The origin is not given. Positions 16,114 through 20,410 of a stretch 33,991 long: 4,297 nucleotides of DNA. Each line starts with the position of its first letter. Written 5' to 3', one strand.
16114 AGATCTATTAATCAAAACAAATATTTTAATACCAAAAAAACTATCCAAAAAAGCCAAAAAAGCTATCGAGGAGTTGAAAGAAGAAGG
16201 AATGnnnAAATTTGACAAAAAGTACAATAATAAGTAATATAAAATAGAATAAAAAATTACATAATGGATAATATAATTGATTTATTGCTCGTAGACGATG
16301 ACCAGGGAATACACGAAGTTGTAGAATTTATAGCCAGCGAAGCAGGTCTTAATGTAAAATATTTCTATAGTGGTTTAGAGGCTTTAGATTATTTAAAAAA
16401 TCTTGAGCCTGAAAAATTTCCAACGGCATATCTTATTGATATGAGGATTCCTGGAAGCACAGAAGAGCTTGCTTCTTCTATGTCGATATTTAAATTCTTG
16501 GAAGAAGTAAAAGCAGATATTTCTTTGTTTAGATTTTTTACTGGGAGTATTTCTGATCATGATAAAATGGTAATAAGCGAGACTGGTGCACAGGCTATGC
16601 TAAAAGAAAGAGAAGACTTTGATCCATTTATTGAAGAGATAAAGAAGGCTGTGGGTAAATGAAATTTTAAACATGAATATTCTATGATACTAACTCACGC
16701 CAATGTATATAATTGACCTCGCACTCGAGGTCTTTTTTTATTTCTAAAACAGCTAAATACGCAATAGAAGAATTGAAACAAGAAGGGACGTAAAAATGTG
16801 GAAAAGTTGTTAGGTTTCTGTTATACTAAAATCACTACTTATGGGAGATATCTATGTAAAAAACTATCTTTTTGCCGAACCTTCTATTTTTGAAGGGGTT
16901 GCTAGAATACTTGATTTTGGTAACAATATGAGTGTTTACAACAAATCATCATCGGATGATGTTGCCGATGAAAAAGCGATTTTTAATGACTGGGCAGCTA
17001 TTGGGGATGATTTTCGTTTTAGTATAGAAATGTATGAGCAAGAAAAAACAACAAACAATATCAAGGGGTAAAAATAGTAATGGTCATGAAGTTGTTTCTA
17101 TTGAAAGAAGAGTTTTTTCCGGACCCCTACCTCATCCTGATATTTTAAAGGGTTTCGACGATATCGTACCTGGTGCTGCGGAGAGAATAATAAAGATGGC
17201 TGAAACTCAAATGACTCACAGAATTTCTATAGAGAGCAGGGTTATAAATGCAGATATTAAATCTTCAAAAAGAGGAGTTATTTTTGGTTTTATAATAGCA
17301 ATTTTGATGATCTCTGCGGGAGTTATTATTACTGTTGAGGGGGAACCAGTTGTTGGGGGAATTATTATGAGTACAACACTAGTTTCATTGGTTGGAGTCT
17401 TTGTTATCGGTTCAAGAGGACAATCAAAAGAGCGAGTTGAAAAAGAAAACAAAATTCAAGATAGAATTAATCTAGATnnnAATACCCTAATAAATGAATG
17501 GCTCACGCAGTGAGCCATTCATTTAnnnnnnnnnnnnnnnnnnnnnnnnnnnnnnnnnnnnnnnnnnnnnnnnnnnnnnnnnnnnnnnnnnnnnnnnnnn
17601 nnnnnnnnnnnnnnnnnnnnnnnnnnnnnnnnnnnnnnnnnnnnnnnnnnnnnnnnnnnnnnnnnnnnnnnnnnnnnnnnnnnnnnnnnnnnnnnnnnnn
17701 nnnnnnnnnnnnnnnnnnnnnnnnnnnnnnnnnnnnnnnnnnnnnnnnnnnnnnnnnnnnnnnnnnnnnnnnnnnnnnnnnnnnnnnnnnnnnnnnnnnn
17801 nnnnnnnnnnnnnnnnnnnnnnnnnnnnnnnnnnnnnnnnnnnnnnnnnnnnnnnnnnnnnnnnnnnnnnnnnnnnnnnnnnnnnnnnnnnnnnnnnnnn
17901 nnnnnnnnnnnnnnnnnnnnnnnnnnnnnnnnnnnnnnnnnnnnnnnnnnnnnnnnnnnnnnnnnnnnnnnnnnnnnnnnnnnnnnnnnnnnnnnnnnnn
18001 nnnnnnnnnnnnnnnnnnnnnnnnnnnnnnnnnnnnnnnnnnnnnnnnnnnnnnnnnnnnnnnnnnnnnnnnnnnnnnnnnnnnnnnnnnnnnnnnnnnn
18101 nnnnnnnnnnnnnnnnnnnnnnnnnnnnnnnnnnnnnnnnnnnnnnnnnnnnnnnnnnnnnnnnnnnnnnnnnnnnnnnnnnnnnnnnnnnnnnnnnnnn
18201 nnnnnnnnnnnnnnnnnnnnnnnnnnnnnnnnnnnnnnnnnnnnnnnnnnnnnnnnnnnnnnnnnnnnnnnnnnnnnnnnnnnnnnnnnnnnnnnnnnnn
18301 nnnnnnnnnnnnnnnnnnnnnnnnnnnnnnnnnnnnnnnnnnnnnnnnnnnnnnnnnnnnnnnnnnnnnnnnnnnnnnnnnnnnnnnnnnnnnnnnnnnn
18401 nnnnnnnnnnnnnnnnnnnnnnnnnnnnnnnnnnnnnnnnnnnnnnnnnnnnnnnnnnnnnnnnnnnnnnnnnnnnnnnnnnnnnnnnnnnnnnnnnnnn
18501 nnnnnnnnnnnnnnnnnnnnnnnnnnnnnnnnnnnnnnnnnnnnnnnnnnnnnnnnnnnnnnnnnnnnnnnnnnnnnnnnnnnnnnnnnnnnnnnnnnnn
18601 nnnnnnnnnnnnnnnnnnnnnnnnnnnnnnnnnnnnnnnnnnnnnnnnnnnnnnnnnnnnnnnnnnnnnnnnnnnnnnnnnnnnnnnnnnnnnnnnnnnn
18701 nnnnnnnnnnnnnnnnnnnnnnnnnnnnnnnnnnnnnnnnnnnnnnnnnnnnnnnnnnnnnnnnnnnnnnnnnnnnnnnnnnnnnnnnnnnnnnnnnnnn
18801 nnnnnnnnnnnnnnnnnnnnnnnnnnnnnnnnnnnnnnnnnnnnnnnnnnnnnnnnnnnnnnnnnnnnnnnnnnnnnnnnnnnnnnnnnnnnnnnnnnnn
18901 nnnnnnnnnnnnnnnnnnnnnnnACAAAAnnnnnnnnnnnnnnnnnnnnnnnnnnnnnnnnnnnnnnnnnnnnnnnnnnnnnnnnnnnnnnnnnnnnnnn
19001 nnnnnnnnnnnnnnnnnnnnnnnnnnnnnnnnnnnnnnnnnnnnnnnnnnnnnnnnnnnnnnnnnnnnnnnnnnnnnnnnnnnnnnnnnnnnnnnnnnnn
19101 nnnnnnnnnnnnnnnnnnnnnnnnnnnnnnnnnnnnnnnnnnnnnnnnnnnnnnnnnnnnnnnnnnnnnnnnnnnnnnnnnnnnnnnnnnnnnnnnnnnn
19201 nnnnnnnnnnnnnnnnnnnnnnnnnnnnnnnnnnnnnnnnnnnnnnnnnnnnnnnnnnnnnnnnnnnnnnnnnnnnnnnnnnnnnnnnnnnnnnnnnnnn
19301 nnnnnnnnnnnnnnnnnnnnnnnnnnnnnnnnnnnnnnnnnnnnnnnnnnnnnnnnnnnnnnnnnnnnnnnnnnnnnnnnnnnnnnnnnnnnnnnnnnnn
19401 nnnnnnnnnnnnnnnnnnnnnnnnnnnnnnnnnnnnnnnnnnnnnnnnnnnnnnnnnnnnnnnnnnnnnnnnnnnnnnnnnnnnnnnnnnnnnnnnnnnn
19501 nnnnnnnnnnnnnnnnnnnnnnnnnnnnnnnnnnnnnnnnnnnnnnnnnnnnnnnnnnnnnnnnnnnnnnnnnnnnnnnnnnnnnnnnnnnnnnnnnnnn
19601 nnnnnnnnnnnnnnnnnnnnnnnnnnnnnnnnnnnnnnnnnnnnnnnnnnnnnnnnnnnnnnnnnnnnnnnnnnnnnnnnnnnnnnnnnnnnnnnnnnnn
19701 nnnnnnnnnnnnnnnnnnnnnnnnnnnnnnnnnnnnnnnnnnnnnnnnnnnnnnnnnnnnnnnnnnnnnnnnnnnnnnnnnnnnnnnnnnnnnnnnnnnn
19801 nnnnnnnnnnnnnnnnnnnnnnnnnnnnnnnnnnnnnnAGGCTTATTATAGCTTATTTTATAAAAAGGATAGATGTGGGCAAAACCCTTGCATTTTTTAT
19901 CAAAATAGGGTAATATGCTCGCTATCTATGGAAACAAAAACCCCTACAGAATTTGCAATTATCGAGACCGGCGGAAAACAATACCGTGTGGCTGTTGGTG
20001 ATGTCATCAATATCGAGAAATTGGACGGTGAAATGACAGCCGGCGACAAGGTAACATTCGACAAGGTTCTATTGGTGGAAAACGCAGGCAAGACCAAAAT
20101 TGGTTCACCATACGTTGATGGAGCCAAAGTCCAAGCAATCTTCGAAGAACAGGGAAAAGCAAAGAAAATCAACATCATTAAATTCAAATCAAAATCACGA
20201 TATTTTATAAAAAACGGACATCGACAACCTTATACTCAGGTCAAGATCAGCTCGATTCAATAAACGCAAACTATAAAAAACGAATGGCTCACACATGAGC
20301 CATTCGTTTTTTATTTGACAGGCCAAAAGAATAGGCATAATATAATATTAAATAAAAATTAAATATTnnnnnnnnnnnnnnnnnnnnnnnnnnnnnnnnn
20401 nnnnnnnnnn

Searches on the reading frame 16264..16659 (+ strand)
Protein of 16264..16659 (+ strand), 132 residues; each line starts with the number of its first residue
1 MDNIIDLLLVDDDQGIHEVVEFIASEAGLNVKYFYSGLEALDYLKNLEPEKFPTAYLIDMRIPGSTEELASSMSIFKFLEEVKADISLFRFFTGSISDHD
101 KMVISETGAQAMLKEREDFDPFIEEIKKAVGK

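Call 98: search_protein_families(library=pfam, proteins=[window:16264-16659:+], max_evalue=0.01)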
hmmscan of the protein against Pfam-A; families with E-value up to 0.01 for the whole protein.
window:16264-16659:+ (132 aa): 1 family
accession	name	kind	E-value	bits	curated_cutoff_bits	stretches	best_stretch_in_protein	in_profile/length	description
PF00072.30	Response_reg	-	2.4e-05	24.9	30.2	1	8-65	2-55/111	Response regulator receiver domain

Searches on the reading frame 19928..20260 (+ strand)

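Call 98: search_protein_families(library=pfam, proteins=[window:19928-20260:+], max_evalue=0.01)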
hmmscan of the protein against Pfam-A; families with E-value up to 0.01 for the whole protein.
window:19928-20260:+ (111 aa): 1 family
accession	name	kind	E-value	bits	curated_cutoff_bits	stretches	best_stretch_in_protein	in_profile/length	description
PF00829.26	Ribosomal_L21p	-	3.3e-36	123.9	27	1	9-110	2-99/99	Ribosomal prokaryotic L21 protein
